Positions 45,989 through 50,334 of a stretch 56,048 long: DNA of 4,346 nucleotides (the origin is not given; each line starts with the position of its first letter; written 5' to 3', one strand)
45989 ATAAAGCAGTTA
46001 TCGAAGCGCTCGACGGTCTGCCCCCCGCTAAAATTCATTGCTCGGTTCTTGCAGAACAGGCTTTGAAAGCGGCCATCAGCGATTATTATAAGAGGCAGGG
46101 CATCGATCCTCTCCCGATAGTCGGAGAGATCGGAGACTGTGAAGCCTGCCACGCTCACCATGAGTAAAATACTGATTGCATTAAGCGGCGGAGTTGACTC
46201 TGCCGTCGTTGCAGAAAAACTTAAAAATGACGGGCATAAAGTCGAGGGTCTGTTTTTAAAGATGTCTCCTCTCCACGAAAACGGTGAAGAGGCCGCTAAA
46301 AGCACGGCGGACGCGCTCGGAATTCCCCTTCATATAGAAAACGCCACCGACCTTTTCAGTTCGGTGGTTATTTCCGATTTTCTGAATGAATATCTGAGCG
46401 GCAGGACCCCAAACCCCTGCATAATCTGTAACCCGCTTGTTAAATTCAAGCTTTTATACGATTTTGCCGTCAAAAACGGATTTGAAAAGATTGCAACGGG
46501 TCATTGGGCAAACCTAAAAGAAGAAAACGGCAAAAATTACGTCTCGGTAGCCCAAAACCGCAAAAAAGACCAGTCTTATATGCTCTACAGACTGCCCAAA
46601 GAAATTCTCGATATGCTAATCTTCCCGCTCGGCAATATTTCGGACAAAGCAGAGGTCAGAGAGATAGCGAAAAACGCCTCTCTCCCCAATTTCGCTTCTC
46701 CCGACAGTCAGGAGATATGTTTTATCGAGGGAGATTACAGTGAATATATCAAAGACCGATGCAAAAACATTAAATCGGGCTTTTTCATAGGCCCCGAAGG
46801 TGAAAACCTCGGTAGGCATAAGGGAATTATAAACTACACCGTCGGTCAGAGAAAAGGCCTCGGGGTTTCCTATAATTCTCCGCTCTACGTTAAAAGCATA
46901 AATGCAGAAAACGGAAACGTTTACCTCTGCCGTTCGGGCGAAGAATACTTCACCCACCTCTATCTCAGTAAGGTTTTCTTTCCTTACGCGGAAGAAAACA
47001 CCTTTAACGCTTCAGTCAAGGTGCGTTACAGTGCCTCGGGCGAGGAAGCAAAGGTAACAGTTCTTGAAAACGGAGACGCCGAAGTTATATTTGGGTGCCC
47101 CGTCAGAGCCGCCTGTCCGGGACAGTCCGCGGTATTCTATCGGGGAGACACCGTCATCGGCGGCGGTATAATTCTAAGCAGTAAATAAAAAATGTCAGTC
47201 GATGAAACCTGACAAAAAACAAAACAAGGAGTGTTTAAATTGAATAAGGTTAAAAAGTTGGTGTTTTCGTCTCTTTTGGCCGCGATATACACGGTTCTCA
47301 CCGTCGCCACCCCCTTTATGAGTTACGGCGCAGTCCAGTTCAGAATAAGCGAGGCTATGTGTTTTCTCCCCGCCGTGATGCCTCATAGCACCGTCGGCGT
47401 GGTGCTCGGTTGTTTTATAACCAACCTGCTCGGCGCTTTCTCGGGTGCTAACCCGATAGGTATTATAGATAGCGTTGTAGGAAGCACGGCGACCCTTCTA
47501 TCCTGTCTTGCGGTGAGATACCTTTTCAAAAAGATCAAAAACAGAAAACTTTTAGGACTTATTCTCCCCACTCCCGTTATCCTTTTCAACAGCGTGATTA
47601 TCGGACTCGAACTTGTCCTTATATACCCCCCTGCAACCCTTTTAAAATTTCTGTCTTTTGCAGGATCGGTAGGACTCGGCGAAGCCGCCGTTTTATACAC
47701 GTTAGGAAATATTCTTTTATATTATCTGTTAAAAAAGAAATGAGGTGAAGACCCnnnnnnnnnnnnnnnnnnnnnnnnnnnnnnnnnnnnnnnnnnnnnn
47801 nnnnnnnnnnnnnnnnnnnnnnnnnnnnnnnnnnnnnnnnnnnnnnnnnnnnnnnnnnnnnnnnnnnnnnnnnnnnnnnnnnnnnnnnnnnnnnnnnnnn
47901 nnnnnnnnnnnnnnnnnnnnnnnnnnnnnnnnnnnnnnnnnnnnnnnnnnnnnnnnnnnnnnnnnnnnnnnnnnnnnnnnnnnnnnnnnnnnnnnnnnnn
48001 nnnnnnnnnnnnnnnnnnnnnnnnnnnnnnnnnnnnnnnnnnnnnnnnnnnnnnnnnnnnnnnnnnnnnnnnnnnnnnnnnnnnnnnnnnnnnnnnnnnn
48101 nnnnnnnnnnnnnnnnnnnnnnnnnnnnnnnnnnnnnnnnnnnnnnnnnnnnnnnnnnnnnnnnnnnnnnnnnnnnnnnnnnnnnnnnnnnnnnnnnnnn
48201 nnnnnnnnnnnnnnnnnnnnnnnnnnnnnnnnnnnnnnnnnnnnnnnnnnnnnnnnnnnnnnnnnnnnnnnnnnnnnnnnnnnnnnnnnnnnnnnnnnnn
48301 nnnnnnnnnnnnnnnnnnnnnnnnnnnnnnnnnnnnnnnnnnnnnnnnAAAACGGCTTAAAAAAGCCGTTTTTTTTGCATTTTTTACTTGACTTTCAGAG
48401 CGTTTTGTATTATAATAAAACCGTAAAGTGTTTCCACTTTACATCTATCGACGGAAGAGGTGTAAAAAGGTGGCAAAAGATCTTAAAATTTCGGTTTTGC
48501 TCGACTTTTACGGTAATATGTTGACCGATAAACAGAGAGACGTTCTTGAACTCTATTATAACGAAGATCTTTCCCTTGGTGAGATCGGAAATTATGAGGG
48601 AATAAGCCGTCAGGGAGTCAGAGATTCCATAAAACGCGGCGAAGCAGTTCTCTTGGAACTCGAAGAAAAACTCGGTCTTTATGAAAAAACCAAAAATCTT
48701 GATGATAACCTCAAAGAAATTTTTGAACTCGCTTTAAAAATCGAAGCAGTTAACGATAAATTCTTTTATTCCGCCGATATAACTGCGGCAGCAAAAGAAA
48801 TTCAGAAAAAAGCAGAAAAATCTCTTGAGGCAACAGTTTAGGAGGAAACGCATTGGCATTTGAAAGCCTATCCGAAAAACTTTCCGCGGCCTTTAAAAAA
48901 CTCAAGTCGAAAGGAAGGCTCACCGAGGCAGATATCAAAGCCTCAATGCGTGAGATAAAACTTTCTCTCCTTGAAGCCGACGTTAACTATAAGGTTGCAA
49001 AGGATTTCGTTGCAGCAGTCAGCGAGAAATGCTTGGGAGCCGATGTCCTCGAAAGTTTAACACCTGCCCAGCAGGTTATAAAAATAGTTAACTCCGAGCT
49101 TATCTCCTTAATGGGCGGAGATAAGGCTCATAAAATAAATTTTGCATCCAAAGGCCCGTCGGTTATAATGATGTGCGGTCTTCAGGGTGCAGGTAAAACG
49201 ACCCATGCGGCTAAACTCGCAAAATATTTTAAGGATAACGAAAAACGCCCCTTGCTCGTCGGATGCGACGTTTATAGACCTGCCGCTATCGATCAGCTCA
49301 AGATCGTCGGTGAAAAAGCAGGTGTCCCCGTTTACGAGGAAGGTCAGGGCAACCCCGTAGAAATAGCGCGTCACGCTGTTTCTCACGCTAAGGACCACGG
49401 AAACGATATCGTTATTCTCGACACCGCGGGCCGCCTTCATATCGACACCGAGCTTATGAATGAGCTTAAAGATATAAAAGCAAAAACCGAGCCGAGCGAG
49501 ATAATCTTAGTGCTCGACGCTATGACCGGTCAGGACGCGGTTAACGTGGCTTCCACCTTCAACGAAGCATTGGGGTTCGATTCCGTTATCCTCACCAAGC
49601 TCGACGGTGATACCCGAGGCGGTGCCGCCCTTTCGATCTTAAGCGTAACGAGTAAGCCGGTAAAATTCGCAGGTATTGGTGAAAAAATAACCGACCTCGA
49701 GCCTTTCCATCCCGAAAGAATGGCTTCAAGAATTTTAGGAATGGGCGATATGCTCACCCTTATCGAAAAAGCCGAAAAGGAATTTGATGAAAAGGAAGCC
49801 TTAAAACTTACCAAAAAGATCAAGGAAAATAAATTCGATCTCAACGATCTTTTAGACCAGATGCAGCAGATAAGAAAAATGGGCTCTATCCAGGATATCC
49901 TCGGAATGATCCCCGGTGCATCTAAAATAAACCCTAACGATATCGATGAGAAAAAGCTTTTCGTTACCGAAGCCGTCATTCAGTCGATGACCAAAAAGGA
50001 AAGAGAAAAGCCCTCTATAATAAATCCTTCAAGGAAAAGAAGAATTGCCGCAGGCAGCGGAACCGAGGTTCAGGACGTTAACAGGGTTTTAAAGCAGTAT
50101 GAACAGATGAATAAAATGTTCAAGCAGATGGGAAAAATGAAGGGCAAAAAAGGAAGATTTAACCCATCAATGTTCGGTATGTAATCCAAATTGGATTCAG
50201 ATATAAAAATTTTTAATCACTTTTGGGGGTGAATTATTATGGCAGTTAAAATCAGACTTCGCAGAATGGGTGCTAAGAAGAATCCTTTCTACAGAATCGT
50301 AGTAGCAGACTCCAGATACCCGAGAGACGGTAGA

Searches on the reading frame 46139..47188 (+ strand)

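Call 102: search_protein_families(library=pfam, proteins=[window:46139-47188:+], max_evalue=0.00001)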
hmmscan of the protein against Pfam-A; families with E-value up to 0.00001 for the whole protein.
window:46139-47188:+ (349 aa): 3 families
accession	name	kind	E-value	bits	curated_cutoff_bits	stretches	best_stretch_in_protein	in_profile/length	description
PF03054.22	tRNA_Me_trans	-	2.9e-55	187.5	20.6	1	10-197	2-201/202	tRNA methyl transferase HUP domain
PF20259.3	tRNA_Me_trans_M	-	9.3e-16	57.6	27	1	203-265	3-66/66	tRNA methyl transferase PRC-barrel domain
PF20258.4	tRNA_Me_trans_C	-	9.4e-16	58.4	20.6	1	277-345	7-77/77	Aminomethyltransferase beta-barrel domain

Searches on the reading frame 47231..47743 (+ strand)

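Call 102: search_protein_families(library=pfam, proteins=[window:47231-47743:+], max_evalue=0.00001)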
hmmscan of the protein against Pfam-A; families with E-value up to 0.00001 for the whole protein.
window:47231-47743:+ (170 aa): 1 family
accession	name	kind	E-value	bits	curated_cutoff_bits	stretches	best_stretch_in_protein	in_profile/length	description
PF06177.16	QueT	-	2.6e-35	122.3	33.7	1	11-167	2-140/141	QueT transporter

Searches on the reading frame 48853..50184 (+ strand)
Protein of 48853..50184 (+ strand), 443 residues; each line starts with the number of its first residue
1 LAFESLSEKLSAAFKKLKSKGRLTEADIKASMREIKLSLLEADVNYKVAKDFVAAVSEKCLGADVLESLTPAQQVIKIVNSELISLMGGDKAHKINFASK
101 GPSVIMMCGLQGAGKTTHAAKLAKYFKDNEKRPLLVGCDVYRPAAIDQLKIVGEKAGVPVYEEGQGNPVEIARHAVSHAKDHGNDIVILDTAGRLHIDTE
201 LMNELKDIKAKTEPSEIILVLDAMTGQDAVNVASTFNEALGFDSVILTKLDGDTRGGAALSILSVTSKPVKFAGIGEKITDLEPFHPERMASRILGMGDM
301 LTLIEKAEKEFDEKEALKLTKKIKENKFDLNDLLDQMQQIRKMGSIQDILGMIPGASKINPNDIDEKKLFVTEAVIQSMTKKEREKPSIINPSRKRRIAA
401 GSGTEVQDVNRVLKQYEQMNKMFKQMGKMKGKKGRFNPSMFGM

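Call 102: search_protein_families(library=pfam, proteins=[window:48853-50184:+], max_evalue=0.00001)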
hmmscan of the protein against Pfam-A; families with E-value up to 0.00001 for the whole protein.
window:48853-50184:+ (443 aa): 4 families
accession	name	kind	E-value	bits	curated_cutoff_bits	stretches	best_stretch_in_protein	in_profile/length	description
PF00448.28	SRP54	-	1.4e-78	263.5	22.7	1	102-296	1-196/196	SRP54-type protein, GTPase domain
PF02978.25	SRP_SPB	-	1.7e-36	124.9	27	1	327-423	1-91/91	Signal peptide binding domain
PF02881.24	SRP54_N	-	4.6e-20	72.1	22.4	1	6-83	1-75/75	SRP54-type protein, helical bundle domain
PF06414.18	Zeta_toxin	-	4.2e-06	26.8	22.3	1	96-192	10-103/199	Zeta toxin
